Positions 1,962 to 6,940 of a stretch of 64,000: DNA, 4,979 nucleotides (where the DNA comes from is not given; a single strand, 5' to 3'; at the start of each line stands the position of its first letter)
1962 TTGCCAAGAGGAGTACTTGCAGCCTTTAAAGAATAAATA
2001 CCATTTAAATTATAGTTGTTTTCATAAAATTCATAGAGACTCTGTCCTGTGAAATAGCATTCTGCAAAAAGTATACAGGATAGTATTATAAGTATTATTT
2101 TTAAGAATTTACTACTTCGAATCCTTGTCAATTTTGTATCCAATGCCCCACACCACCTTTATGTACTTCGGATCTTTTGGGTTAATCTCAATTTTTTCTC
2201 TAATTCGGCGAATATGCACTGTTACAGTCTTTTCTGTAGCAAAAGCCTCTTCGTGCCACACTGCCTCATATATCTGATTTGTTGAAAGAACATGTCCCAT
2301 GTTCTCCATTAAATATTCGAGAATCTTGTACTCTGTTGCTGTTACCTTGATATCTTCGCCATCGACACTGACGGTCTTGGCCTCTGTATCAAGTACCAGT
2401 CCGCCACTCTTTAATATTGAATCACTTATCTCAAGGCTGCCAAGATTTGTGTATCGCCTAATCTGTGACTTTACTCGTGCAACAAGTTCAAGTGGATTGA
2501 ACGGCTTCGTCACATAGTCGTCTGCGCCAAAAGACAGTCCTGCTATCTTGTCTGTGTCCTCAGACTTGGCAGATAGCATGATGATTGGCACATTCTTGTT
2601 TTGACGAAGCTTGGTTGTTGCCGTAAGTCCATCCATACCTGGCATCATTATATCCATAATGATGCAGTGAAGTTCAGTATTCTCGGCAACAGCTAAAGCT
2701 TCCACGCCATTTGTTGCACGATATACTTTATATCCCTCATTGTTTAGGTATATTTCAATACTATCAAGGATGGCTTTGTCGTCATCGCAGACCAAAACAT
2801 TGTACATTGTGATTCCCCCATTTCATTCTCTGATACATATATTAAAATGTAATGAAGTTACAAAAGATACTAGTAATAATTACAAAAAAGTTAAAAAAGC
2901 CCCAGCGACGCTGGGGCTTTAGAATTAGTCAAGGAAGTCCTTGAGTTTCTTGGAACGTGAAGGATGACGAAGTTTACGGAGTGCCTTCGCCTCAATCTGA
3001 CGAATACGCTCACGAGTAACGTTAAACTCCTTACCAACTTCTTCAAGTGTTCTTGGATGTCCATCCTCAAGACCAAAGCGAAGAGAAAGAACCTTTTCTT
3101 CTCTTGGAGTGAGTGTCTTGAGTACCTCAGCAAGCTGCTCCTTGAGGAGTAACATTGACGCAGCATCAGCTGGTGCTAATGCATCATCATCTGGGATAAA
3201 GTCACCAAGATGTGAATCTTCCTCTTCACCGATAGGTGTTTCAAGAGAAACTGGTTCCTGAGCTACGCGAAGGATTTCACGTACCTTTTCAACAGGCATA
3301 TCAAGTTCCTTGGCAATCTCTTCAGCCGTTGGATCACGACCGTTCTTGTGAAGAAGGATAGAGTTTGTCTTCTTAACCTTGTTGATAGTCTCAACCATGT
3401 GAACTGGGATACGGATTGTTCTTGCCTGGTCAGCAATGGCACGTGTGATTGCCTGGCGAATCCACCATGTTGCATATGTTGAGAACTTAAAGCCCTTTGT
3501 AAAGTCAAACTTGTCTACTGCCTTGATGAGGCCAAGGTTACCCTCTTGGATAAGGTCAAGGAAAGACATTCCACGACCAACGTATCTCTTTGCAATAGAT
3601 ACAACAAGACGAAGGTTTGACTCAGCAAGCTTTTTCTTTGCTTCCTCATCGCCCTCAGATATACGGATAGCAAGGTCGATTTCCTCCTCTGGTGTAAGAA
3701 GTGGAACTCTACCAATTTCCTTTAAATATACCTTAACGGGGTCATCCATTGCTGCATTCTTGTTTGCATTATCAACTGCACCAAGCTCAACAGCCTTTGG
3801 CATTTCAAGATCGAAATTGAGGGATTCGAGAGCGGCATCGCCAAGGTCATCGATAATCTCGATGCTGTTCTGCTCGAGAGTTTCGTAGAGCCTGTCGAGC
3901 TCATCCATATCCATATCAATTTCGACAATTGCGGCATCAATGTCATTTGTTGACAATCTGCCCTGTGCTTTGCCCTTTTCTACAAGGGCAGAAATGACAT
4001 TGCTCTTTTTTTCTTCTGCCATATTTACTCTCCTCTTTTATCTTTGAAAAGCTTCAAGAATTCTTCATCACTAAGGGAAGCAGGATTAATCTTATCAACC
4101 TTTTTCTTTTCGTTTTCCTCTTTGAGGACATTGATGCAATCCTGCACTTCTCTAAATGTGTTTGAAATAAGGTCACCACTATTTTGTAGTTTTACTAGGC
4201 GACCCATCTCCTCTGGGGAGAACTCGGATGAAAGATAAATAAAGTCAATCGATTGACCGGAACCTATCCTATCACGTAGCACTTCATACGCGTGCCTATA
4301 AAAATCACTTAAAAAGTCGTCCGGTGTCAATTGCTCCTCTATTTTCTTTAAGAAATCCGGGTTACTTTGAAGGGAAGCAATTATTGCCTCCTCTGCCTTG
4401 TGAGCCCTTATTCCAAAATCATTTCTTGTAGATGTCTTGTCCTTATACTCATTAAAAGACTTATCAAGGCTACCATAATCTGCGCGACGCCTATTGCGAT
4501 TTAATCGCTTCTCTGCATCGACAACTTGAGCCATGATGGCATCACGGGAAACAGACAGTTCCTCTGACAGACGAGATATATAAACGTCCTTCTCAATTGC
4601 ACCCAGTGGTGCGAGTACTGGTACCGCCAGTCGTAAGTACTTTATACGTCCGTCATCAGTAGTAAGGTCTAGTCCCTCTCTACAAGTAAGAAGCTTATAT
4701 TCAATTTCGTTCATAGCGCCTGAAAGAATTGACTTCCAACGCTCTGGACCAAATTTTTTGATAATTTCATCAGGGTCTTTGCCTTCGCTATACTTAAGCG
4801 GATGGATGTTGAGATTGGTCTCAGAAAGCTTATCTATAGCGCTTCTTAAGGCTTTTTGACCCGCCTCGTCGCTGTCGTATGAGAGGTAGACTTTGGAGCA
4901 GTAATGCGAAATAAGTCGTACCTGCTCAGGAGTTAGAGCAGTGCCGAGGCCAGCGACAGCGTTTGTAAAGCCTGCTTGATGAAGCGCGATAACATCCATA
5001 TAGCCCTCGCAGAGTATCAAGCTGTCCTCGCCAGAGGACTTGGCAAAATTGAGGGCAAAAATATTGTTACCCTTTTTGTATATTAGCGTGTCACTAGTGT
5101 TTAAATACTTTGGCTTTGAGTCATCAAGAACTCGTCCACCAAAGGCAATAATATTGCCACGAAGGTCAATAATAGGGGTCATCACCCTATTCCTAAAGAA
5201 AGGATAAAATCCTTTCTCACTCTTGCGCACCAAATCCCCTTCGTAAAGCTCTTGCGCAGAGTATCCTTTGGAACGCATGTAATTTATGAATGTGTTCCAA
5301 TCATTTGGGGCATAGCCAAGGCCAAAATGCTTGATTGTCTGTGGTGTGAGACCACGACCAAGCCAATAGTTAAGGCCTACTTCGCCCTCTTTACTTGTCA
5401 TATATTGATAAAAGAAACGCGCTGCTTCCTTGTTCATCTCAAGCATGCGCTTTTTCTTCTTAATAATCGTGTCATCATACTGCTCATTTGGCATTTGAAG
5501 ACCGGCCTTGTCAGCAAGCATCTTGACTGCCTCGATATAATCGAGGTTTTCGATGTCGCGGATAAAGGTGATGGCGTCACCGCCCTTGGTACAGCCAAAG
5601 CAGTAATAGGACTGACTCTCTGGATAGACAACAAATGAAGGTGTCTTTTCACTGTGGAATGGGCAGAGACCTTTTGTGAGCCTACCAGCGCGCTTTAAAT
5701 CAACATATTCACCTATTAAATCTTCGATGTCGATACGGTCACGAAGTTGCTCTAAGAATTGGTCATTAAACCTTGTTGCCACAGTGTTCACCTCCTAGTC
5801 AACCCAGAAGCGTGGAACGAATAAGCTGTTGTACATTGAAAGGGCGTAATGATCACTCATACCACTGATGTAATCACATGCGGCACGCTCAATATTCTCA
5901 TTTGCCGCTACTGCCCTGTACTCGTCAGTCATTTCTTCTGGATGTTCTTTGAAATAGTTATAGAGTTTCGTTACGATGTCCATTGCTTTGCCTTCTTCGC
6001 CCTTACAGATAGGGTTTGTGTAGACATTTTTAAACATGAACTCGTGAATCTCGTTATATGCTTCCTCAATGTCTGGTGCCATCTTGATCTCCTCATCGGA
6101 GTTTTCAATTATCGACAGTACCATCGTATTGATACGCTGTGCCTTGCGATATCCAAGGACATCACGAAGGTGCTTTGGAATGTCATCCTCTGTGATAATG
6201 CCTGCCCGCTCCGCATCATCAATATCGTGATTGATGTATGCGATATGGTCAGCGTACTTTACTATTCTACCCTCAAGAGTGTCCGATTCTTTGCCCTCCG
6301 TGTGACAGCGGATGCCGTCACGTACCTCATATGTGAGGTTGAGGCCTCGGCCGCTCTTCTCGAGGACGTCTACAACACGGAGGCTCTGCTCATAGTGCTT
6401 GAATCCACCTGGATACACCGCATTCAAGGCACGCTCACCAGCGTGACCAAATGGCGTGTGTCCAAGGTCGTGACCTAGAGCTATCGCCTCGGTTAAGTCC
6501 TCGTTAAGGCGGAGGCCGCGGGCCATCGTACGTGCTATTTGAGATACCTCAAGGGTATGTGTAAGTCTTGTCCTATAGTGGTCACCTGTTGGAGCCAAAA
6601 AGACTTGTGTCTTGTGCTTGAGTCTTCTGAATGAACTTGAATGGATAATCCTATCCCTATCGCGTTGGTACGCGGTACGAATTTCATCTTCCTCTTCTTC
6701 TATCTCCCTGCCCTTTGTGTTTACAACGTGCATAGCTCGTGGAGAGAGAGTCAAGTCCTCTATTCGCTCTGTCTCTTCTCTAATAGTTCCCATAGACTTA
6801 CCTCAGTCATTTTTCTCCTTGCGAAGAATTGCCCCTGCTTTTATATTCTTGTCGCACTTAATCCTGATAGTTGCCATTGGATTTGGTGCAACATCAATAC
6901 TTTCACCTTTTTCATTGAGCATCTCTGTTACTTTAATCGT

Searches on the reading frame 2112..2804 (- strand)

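Call 61: search_protein_families(library=pfam, proteins=[window:2112-2804:-], max_evalue=0.00001)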
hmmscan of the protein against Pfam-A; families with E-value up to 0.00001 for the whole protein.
window:2112-2804:- (230 aa): 2 families
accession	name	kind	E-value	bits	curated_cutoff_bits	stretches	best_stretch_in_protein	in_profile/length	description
PF00072.30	Response_reg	-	5.7e-32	110.6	30.2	1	3-112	1-111/111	Response regulator receiver domain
PF00486.34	Trans_reg_C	-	4.5e-27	94.4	26.2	1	149-224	1-76/77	Transcriptional regulatory protein, C terminal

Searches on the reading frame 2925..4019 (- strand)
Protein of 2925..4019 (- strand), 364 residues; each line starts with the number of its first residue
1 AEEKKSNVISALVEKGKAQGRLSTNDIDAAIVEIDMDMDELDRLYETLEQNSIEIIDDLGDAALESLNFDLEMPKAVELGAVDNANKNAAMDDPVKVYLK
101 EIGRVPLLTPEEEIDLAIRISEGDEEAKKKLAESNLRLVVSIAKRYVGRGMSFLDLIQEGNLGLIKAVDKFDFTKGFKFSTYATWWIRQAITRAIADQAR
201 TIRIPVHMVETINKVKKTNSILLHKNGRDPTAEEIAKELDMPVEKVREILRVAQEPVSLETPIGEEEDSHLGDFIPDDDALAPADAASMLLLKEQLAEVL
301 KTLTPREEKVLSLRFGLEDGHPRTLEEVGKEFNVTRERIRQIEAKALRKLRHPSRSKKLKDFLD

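Call 61: search_protein_families(library=pfam, proteins=[window:2925-4019:-], max_evalue=0.00001)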
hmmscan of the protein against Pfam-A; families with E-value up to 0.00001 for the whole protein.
window:2925-4019:- (364 aa): 5 families
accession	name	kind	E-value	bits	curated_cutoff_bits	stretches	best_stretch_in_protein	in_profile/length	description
PF04539.22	Sigma70_r3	-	1.5e-29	102.4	25.3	1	210-286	1-77/78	Sigma-70 region 3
PF04542.20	Sigma70_r2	-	1.4e-24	86.1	24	1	131-201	1-71/71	Sigma-70 region 2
PF04545.22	Sigma70_r4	-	4.5e-24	84.2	24.1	1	299-352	1-50/50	Sigma-70, region 4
PF00140.25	Sigma70_r1_2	-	5e-18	65.2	22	1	93-126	1-34/34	Sigma-70 factor, region 1.2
PF03979.19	Sigma70_r1_1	-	2.6e-08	34.2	22.5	1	4-63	2-61/81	Sigma-70 factor, region 1.1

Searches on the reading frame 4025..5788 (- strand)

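Call 61: search_protein_families(library=pfam, proteins=[window:4025-5788:-], max_evalue=0.00001)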
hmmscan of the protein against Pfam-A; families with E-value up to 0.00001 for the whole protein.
window:4025-5788:- (587 aa): 8 families
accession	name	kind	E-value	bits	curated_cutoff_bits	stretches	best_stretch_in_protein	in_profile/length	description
PF08275.17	DNAG_N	-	3.2e-36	124.7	26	1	125-249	1-127/128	DNA primase catalytic core, N-terminal domain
PF01807.25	Zn_ribbon_DnaG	-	1.1e-35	121.9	24.9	1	9-102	3-96/98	CHC2 zinc finger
PF13155.12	Toprim_2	-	2.9e-24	85.7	22.1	1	258-343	1-88/88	Toprim-like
PF13662.12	Toprim_4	-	9.4e-18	64.7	25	1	256-330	2-83/85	Toprim domain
PF10410.14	DnaB_bind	-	1.5e-14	54.4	20.6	1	362-416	1-56/56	DnaB-helicase binding domain of primase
PF01751.28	Toprim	-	3e-14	53.4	23.1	1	257-325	2-84/96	Toprim domain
PF13362.12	Toprim_3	-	1.3e-09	38.8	27.2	1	257-348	2-94/95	Toprim domain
PF00772.26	DnaB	-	1.7e-09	38.1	23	1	463-531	6-72/103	DnaB-like helicase N terminal domain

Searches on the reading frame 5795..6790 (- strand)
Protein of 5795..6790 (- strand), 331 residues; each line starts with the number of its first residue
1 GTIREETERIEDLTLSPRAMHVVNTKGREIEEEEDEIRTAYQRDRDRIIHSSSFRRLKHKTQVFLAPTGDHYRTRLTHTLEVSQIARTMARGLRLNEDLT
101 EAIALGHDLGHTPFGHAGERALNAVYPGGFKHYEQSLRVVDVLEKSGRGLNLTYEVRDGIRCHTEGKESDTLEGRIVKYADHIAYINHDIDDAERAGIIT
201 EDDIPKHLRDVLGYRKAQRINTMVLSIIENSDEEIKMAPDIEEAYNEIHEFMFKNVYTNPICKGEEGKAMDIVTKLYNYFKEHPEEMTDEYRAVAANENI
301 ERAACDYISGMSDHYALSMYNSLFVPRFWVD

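Call 61: search_protein_families(library=pfam, proteins=[window:5795-6790:-], max_evalue=0.00001)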
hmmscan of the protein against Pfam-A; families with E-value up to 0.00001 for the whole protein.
window:5795-6790:- (331 aa): 2 families
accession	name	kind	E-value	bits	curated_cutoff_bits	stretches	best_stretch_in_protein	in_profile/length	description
PF13286.11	HD_assoc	-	4e-21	75.8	22.2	1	235-321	1-90/91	Phosphohydrolase-associated domain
PF01966.28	HD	-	2.9e-17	63.5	22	1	75-184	1-114/116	HD domain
